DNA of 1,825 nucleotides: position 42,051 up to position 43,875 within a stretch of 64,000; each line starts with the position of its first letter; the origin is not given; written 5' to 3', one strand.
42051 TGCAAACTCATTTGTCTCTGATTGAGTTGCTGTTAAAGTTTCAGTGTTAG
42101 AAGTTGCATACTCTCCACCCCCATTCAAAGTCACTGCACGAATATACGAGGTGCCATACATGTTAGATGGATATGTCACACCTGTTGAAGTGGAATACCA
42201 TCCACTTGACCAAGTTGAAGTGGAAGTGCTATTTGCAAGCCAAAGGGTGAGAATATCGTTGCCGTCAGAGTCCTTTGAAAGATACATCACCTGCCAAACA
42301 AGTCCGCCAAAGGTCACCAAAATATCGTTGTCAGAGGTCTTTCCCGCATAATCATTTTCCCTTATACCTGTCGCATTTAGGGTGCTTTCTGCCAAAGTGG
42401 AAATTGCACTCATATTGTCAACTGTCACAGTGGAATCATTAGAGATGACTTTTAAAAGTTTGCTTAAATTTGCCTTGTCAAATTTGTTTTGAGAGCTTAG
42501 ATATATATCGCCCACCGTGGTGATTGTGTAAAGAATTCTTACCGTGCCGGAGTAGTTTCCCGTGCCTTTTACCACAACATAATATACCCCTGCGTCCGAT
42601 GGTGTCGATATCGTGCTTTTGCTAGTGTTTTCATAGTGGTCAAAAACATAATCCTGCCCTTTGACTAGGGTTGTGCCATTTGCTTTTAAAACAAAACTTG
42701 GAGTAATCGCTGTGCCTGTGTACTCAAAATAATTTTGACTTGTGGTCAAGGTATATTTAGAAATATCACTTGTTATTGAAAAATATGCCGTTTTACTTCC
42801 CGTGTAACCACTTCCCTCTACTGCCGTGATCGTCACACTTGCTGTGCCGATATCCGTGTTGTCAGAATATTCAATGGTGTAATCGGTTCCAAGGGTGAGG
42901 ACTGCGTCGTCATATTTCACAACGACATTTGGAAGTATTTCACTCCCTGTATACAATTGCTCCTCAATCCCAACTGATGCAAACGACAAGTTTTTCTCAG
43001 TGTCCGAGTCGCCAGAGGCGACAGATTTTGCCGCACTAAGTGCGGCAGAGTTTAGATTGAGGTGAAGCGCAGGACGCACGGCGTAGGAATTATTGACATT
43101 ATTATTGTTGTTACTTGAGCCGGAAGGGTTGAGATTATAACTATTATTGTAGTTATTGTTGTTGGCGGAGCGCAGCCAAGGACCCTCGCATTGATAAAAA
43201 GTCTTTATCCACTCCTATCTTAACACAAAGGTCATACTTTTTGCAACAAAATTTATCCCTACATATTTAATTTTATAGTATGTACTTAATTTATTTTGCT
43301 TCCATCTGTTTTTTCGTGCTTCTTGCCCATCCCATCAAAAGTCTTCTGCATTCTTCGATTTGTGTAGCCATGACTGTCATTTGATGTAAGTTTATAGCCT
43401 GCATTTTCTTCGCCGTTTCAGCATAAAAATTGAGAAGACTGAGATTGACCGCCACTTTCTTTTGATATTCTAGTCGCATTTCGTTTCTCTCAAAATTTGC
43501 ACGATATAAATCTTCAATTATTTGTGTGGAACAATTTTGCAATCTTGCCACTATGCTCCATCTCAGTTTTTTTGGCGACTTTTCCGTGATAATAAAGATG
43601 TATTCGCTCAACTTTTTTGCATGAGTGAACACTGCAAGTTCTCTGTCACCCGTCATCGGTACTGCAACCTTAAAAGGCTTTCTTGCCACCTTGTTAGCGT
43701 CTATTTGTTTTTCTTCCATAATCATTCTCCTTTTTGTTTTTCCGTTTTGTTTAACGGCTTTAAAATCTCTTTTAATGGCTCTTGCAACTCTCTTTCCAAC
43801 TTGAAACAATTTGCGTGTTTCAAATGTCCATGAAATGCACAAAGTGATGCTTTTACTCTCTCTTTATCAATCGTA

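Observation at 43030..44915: Diversity-generating retroelement with non-classical layout (RT-avd-TR-target on one strand)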

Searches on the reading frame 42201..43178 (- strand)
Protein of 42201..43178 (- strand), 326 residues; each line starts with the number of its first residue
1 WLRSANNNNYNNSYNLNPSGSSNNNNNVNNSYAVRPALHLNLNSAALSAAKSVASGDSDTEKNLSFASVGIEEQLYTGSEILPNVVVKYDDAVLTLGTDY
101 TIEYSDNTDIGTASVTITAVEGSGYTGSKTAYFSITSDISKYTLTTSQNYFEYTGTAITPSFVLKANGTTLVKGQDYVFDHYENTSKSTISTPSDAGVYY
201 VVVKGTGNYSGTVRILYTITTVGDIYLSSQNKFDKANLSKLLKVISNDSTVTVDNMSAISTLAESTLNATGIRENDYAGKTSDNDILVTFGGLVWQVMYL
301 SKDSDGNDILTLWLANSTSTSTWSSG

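Call 38: find_homologous_proteins(query=window:42201-43178:-, max_evalue=0.00001)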
Query window:42201-43178:- (326 aa): 26 proteins with E <= 0.00001 among 3342 candidates.
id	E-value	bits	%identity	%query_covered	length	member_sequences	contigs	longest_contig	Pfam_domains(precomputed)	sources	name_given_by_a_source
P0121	5.7e-38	149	36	46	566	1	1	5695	PF19127.7,PF01473.27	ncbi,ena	-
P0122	1.5e-29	121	33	57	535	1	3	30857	PF20623.5,PF03442.21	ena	-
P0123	1.4e-26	112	36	45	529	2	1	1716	PF03442.21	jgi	jgi:hypothetical protein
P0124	2.8e-25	107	33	46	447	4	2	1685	-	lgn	-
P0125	1.3e-23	102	37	54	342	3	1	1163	-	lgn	-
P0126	1.3e-23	102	34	31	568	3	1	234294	-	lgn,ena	-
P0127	2.0e-23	101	35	27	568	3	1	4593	-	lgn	-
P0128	3.8e-23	100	35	46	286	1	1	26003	-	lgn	-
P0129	7.1e-23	100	38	44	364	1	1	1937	PF03442.21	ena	-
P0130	1.2e-21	95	41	33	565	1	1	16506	-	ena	-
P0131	4.6e-21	94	34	44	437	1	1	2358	PF03442.21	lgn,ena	-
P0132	4.8e-21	94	43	31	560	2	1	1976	-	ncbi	-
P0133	5.3e-18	84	37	45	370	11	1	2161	PF03442.21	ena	-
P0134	8.5e-18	83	35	47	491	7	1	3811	-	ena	-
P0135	1.3e-16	79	35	44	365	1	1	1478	PF03442.21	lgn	-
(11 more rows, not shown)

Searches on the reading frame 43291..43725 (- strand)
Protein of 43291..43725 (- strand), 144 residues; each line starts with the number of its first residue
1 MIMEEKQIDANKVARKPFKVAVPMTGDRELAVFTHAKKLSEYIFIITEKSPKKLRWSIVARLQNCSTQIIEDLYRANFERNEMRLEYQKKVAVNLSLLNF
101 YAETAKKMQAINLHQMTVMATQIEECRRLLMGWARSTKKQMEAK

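Call 4: search_protein_families(library=pfam, proteins=[window:43291-43725:-], max_evalue=0.01)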
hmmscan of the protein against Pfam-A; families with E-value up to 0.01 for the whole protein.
window:43291-43725:- (144 aa): 1 family
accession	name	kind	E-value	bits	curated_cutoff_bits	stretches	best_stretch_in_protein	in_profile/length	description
PF22296.2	bAvd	-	7e-11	43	40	1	36-136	7-106/107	bAvd-like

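Call 12: search_solved_structures(query=window:43291-43725:-, max_evalue=1, show_alignments=1)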
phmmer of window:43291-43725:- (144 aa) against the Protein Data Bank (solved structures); distinct sequences matched with E-value up to 1: 0.

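Call 20: list_cluster_members(proteins=[P0001, window:43291-43725:-])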
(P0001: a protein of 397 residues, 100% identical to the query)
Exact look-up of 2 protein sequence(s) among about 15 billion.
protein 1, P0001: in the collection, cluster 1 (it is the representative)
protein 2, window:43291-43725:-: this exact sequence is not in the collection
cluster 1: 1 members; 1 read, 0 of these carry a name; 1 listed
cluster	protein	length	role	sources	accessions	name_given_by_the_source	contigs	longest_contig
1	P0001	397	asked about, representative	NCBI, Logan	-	-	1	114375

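Call 71: search_protein_families(library=ncbifam, proteins=[window:43291-43725:-], max_evalue=0.01)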
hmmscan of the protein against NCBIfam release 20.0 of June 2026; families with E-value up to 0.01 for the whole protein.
window:43291-43725:- (144 aa): 1 family
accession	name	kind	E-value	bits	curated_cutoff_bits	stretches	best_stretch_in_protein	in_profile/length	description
NF033474.1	DivGenRetAVD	equivalog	6.7e-14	52.1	80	1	30-134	1-103/104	diversity-generating retroelement protein Avd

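Call 72: search_protein_families(library=padloc, proteins=[window:43291-43725:-], max_evalue=0.001)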
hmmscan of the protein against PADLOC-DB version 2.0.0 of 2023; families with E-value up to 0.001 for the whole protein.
window:43291-43725:- (144 aa): 0 families
